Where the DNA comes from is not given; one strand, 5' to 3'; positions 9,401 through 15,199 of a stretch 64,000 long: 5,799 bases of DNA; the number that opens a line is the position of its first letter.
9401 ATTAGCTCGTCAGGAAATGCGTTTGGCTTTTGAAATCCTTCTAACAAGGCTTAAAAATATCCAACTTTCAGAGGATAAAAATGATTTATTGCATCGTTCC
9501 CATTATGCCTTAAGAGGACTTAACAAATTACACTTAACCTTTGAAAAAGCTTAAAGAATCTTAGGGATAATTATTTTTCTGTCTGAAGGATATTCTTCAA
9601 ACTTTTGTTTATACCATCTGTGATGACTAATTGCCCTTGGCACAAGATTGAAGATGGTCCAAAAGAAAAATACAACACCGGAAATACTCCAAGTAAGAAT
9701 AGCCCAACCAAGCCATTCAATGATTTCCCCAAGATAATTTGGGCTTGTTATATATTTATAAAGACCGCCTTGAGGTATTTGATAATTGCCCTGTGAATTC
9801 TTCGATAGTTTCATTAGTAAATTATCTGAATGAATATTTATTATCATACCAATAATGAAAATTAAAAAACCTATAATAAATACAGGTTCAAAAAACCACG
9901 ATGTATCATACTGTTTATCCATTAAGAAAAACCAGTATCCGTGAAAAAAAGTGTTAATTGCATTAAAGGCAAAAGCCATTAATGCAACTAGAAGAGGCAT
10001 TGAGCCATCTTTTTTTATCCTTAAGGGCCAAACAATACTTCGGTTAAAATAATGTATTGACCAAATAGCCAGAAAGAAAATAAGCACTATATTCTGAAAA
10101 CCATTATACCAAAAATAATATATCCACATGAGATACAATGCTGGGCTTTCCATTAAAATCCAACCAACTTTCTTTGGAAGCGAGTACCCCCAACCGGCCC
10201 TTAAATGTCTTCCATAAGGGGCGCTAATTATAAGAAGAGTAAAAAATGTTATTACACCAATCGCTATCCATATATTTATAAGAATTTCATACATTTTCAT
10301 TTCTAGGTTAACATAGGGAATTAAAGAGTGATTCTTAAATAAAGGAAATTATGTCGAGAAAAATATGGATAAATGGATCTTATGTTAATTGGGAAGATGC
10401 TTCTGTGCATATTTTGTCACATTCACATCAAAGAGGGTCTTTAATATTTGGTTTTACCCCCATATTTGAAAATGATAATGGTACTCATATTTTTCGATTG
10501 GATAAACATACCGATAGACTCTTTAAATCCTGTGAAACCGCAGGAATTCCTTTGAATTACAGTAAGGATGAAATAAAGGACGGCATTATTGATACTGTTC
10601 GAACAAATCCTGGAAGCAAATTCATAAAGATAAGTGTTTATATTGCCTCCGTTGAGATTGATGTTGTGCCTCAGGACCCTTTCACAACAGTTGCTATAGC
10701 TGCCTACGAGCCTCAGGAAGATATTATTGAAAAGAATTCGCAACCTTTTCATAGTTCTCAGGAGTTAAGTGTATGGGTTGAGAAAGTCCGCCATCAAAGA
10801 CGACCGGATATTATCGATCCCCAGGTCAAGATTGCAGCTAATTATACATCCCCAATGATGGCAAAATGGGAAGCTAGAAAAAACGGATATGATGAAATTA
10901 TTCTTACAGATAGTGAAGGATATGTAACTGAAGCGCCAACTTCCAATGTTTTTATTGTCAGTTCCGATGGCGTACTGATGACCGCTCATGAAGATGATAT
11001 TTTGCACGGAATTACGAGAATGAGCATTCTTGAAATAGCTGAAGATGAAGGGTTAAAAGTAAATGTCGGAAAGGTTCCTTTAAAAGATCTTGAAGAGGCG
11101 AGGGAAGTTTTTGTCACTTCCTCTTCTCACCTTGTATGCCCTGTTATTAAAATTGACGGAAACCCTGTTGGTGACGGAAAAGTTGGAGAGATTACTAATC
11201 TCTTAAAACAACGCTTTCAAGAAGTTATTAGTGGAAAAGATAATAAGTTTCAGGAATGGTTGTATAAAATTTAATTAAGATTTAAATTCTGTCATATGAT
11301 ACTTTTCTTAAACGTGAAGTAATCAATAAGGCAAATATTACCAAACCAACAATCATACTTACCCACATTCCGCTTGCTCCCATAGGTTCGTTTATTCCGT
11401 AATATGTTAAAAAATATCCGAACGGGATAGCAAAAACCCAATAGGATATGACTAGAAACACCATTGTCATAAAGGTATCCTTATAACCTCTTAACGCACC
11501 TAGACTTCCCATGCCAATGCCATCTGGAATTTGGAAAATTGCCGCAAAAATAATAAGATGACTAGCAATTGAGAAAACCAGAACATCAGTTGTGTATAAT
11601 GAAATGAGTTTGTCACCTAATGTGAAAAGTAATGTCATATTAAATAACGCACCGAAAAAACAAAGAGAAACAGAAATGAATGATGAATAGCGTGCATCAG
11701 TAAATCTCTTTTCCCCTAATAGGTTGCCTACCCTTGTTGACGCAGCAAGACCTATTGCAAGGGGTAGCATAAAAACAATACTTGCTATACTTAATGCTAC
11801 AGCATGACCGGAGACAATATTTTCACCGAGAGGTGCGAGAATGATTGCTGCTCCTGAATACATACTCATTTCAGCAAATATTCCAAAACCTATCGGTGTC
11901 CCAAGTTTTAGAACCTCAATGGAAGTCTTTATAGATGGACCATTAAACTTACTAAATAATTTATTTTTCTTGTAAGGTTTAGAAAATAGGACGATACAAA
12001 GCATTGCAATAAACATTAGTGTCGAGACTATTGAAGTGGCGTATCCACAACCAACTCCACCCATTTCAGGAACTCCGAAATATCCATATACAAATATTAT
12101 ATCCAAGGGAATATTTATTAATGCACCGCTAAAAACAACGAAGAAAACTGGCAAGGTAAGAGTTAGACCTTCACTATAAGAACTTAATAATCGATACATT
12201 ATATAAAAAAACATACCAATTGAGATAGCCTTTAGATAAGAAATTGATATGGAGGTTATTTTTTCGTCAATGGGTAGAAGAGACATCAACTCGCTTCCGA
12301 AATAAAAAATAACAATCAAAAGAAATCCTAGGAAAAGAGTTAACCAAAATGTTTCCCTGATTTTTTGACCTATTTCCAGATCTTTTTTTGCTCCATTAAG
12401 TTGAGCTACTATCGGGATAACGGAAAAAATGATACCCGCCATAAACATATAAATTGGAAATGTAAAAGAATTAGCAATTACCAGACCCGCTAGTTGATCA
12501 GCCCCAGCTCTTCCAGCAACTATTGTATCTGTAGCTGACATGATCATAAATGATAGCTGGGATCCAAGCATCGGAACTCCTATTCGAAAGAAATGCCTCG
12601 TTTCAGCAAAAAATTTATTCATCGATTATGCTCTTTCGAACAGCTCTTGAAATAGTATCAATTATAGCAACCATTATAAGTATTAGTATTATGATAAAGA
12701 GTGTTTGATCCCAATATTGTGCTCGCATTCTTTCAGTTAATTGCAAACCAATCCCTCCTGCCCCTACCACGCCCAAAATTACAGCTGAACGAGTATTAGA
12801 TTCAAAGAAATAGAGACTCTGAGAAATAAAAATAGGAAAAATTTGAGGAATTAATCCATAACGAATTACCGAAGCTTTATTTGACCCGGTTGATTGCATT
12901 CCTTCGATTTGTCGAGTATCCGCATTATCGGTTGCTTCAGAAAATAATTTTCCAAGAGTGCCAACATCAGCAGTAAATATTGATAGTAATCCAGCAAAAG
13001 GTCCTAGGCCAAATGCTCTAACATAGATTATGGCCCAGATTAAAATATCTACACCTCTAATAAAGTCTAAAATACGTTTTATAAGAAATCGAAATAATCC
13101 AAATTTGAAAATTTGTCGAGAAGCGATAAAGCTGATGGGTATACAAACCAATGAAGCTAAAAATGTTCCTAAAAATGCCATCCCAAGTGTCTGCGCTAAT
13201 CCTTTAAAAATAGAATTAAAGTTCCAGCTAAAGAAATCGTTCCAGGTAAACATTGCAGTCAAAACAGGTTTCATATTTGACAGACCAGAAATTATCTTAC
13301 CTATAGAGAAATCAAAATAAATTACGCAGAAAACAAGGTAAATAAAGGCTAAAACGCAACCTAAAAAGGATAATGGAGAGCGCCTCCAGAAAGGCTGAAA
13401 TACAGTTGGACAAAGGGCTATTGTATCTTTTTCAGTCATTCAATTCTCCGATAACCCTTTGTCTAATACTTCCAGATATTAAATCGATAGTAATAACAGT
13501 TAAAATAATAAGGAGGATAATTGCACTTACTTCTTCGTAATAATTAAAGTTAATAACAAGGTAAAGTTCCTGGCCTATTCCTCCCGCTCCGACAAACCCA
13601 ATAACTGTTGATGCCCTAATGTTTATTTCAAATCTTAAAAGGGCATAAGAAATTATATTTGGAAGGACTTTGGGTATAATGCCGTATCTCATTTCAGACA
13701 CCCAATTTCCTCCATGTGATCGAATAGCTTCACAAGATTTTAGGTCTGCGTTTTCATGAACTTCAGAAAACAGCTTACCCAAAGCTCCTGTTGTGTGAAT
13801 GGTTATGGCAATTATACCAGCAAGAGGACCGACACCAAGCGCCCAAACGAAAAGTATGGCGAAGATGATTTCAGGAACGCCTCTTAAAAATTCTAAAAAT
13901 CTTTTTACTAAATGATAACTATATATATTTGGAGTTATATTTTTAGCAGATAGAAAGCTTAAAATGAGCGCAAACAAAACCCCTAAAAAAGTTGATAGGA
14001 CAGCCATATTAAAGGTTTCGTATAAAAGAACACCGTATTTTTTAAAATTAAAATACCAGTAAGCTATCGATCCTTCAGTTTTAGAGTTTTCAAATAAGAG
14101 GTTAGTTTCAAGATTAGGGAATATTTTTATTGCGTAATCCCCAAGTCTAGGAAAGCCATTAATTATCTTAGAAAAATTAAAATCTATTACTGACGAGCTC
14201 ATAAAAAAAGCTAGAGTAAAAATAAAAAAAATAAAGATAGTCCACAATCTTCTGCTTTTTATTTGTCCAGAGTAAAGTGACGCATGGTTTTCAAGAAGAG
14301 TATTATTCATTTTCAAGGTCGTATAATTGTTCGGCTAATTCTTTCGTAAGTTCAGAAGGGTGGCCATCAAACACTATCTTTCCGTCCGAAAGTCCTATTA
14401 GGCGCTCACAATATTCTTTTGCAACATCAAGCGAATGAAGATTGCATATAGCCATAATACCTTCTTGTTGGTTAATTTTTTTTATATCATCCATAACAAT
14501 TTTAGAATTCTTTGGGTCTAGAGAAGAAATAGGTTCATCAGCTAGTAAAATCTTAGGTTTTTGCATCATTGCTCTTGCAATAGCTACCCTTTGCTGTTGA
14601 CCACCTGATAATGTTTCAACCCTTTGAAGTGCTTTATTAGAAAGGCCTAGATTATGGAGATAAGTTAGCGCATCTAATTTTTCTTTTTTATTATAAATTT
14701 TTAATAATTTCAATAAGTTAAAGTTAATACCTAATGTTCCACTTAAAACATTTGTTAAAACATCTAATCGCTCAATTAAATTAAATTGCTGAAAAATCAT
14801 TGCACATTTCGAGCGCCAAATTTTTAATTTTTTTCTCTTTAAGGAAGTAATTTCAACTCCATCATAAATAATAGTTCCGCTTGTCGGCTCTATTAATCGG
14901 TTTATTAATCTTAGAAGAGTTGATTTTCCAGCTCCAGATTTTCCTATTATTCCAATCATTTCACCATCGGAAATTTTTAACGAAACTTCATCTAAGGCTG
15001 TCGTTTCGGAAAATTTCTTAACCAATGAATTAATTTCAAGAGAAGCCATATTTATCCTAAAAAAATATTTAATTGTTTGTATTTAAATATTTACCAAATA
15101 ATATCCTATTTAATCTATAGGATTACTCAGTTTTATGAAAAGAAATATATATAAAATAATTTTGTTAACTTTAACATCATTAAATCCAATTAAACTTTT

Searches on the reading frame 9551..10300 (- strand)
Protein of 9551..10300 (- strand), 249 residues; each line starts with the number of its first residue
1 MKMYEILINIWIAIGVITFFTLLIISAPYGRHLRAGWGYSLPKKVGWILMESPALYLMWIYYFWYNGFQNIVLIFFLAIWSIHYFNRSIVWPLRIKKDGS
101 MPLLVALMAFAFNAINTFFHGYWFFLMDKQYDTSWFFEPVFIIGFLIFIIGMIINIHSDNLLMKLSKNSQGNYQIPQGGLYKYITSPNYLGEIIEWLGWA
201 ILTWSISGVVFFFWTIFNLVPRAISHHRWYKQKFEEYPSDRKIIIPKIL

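Call 22: search_protein_families(library=pfam, proteins=[window:9551-10300:-], max_evalue=0.00001)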
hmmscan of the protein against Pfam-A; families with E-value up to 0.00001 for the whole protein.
window:9551-10300:- (249 aa): 2 families
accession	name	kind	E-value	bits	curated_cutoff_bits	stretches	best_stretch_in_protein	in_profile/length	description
PF02544.21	Steroid_dh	-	1.1e-50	171.9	22.6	1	100-249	2-150/150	3-oxo-5-alpha-steroid 4-dehydrogenase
PF06966.17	DUF1295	-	7.8e-08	32.5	20.4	1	66-217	36-196/235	Protein of unknown function (DUF1295)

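Call 75: search_protein_families(library=ncbifam, proteins=[window:9551-10300:-], max_evalue=1e-8)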
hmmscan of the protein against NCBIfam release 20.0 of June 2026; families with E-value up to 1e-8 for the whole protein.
window:9551-10300:- (249 aa): 0 families

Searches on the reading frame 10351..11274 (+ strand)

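Call 22: search_protein_families(library=pfam, proteins=[window:10351-11274:+], max_evalue=0.00001)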
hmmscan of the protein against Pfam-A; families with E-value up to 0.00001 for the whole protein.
window:10351-11274:+ (307 aa): 1 family
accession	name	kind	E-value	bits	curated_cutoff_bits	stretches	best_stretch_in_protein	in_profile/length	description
PF01063.24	Aminotran_4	-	4.1e-42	145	28.5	1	45-268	11-223/223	Amino-transferase class IV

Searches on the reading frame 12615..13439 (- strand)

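Call 23: search_protein_families(library=pfam, proteins=[window:12615-13439:-], max_evalue=0.00001)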
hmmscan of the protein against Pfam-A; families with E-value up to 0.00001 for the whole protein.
window:12615-13439:- (274 aa): 1 family
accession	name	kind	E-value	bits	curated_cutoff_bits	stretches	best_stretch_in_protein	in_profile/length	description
PF00528.27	BPD_transp_1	-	8.1e-11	42.4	26.4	1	100-269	2-180/184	Binding-protein-dependent transport system inner membrane component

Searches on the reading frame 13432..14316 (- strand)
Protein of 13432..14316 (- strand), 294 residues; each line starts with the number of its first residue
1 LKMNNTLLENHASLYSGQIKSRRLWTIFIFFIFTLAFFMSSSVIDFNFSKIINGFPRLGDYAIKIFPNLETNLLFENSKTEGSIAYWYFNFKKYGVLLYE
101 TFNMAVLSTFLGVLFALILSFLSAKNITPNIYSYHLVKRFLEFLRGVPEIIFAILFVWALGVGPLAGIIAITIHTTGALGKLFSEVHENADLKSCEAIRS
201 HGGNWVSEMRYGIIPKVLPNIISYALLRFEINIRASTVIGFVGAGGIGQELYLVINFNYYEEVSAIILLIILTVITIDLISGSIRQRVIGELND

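Call 23: search_protein_families(library=pfam, proteins=[window:13432-14316:-], max_evalue=0.00001)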
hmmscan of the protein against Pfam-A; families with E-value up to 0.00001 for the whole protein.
window:13432-14316:- (294 aa): 1 family
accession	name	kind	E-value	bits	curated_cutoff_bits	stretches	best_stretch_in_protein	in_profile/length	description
PF00528.27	BPD_transp_1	-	3.3e-14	53.5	26.4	1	117-285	2-175/184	Binding-protein-dependent transport system inner membrane component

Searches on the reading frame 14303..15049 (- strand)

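Call 23: search_protein_families(library=pfam, proteins=[window:14303-15049:-], max_evalue=0.00001)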
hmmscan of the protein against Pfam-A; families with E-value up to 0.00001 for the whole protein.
window:14303-15049:- (248 aa): 1 family
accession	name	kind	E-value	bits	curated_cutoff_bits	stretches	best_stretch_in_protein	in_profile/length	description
PF00005.33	ABC_tran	-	1e-38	133.5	25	1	19-174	1-136/137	ABC transporter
